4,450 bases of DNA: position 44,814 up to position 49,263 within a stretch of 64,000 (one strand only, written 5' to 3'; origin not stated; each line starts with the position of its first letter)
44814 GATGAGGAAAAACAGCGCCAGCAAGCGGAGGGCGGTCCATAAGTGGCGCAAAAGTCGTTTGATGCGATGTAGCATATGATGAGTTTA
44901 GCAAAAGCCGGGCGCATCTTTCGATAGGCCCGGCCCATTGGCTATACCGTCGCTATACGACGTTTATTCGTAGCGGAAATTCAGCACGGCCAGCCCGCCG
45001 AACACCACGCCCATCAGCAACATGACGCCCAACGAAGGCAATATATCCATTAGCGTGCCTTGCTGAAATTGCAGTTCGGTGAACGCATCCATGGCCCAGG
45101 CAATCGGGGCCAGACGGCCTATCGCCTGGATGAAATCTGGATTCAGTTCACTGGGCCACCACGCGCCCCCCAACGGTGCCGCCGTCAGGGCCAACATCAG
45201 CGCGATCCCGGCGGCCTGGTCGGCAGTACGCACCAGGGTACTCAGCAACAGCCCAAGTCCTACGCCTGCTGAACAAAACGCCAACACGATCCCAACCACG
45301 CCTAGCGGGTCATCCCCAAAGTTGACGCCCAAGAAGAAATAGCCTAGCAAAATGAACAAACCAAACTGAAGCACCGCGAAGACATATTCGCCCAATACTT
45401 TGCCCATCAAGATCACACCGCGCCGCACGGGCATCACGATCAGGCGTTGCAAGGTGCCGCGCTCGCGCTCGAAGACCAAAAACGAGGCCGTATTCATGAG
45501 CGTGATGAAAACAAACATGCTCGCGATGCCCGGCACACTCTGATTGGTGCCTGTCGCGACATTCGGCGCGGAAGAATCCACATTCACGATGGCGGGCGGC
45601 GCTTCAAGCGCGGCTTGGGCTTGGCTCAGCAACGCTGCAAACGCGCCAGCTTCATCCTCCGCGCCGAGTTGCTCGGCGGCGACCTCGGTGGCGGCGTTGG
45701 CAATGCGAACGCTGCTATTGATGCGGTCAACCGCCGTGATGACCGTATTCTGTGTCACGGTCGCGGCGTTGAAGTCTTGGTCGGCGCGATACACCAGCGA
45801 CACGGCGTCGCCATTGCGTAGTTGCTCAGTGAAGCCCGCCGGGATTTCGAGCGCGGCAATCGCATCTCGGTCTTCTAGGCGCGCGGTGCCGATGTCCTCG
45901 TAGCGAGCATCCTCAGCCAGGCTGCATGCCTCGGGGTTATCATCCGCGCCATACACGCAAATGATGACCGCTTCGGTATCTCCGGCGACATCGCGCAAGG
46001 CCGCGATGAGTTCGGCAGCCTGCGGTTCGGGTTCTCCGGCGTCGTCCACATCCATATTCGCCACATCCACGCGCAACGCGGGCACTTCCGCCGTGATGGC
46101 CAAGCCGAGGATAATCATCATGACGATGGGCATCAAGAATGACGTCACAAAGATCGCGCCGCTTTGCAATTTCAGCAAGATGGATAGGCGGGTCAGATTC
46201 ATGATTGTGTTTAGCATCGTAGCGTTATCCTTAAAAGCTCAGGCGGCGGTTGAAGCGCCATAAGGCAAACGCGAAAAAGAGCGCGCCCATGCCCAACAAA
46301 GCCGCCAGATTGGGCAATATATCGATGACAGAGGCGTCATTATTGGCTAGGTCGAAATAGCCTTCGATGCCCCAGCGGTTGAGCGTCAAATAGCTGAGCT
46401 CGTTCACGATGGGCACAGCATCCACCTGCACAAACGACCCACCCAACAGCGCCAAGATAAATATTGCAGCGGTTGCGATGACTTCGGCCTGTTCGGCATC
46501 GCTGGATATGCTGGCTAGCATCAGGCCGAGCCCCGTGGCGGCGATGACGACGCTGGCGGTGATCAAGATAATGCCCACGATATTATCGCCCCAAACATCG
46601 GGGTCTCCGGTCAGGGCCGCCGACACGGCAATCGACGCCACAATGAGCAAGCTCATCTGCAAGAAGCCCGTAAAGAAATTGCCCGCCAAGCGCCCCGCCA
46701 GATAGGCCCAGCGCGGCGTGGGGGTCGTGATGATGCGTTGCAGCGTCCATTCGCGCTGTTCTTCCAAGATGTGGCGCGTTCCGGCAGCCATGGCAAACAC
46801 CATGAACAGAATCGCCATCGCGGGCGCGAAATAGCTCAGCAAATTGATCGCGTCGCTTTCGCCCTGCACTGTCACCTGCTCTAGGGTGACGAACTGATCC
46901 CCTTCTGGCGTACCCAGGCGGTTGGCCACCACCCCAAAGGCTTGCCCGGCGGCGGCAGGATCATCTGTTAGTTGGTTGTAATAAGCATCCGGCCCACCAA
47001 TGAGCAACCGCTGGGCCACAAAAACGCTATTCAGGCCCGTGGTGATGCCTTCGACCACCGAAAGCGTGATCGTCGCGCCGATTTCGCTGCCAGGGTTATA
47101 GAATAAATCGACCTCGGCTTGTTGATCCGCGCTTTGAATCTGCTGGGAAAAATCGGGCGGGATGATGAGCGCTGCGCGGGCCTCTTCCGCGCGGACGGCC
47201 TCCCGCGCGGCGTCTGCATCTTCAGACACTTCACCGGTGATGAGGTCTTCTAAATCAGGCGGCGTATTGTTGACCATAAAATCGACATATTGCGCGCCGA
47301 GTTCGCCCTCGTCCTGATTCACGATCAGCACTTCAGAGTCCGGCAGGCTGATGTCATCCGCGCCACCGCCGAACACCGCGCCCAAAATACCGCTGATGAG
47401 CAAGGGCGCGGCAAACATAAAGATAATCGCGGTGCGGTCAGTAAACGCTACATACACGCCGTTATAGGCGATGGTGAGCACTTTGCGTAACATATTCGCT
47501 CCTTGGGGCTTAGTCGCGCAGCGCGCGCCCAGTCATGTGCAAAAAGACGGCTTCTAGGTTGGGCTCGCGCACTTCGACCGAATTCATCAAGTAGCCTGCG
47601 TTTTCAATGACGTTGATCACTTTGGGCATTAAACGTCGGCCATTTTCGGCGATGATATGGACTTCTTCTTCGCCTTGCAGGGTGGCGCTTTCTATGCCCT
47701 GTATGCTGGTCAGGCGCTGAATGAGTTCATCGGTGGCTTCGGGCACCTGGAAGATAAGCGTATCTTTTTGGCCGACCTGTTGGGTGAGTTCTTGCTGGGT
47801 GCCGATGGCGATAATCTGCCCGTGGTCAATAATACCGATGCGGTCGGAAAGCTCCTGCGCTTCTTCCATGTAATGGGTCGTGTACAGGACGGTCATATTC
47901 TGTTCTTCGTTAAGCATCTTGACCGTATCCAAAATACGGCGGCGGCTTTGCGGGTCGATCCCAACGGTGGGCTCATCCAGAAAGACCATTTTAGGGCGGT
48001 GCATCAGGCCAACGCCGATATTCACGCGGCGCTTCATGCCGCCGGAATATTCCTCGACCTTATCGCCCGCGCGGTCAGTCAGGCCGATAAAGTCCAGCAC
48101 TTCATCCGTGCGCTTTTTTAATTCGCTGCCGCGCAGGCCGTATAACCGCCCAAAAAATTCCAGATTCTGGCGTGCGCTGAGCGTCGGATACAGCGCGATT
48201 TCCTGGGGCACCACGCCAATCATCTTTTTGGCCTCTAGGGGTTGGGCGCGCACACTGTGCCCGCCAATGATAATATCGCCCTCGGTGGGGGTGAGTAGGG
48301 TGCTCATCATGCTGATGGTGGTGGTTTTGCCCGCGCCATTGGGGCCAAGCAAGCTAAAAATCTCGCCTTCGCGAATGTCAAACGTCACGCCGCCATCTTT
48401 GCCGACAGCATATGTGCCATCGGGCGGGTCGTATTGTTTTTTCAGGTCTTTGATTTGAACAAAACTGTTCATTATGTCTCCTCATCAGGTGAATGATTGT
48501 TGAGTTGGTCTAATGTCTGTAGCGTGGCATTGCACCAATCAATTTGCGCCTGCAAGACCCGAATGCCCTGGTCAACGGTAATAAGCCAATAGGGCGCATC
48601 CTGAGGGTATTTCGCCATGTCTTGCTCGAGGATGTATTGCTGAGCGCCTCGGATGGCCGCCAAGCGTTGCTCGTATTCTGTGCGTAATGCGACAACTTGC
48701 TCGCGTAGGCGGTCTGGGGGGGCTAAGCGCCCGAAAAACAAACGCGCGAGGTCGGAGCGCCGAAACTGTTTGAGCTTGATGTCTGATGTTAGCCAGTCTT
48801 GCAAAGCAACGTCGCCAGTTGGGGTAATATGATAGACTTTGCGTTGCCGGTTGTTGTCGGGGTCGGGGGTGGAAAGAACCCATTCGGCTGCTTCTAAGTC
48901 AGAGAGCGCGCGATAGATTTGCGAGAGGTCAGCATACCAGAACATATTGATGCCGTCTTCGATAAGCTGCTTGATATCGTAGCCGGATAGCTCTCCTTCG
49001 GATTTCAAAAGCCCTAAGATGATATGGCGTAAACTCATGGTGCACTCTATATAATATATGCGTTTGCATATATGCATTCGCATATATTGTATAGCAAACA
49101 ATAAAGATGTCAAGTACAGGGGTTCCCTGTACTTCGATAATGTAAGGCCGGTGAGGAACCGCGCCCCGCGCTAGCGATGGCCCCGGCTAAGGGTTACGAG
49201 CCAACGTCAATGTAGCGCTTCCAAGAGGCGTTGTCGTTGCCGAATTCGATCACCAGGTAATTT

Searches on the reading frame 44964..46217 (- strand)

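Call 55: search_protein_families(library=pfam, proteins=[window:44964-46217:-], max_evalue=0.00001)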
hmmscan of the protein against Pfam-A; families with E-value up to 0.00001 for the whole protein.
window:44964-46217:- (417 aa): 3 families
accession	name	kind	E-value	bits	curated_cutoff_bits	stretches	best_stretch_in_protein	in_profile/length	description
PF12698.13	ABC2_membrane_3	-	8.3e-42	143.9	31.6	1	23-412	4-347/347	ABC-2 family transporter protein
PF01061.29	ABC2_membrane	-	9.7e-26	91.1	26.9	1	227-384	50-211/211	ABC-2 type transporter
PF12679.13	ABC2_membrane_2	-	4.4e-12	46.3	27.2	1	197-412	41-276/283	ABC-2 family transporter protein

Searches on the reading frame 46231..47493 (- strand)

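Call 55: search_protein_families(library=pfam, proteins=[window:46231-47493:-], max_evalue=0.00001)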
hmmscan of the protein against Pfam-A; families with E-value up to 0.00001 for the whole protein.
window:46231-47493:- (420 aa): 3 families
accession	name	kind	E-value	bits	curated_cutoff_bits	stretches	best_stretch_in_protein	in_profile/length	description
PF12698.13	ABC2_membrane_3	-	2.2e-34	119.6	31.6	1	23-412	4-347/347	ABC-2 family transporter protein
PF01061.29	ABC2_membrane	-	2.4e-17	63.6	26.9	1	224-379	55-206/211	ABC-2 type transporter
PF12679.13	ABC2_membrane_2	-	4.5e-17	62.7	27.2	1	8-417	3-281/283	ABC-2 family transporter protein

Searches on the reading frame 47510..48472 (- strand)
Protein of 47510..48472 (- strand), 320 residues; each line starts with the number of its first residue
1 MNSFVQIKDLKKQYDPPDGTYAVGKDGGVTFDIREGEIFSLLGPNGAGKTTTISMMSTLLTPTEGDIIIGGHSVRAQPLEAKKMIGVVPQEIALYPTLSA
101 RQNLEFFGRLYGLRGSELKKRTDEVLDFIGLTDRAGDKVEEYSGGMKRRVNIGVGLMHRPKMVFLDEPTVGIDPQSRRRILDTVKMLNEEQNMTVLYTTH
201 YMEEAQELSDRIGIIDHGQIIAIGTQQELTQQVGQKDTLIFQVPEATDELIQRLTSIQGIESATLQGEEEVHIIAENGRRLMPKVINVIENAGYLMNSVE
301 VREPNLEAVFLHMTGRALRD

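Call 55: search_protein_families(library=pfam, proteins=[window:47510-48472:-], max_evalue=0.00001)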
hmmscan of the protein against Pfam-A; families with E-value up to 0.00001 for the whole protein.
window:47510-48472:- (320 aa): 2 families
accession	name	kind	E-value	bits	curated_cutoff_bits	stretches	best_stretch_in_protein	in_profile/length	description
PF00005.33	ABC_tran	-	1.6e-31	110.2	25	1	28-169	3-136/137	ABC transporter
PF13304.12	AAA_21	-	2.4e-09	38.1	27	0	132-200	228-298/304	AAA domain, putative AbiEii toxin, Type IV TA system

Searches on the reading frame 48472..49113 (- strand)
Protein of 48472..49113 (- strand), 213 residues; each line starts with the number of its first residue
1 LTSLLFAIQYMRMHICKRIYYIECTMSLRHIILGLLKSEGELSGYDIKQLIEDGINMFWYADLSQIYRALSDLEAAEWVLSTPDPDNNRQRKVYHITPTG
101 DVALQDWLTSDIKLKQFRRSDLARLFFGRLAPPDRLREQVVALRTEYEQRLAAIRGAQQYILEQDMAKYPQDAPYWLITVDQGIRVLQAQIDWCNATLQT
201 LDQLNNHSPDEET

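Call 55: search_protein_families(library=pfam, proteins=[window:48472-49113:-], max_evalue=0.00001)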
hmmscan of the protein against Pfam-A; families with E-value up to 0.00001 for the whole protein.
window:48472-49113:- (213 aa): 2 families
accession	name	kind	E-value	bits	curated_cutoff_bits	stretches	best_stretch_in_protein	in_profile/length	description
PF10400.15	Vir_act_alpha_C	-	8.9e-15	55.6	22.4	1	122-202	6-78/78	Virulence activator alpha C-term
PF03551.20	PadR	-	3.9e-13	49.6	27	1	32-105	1-74/75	Transcriptional regulator PadR-like family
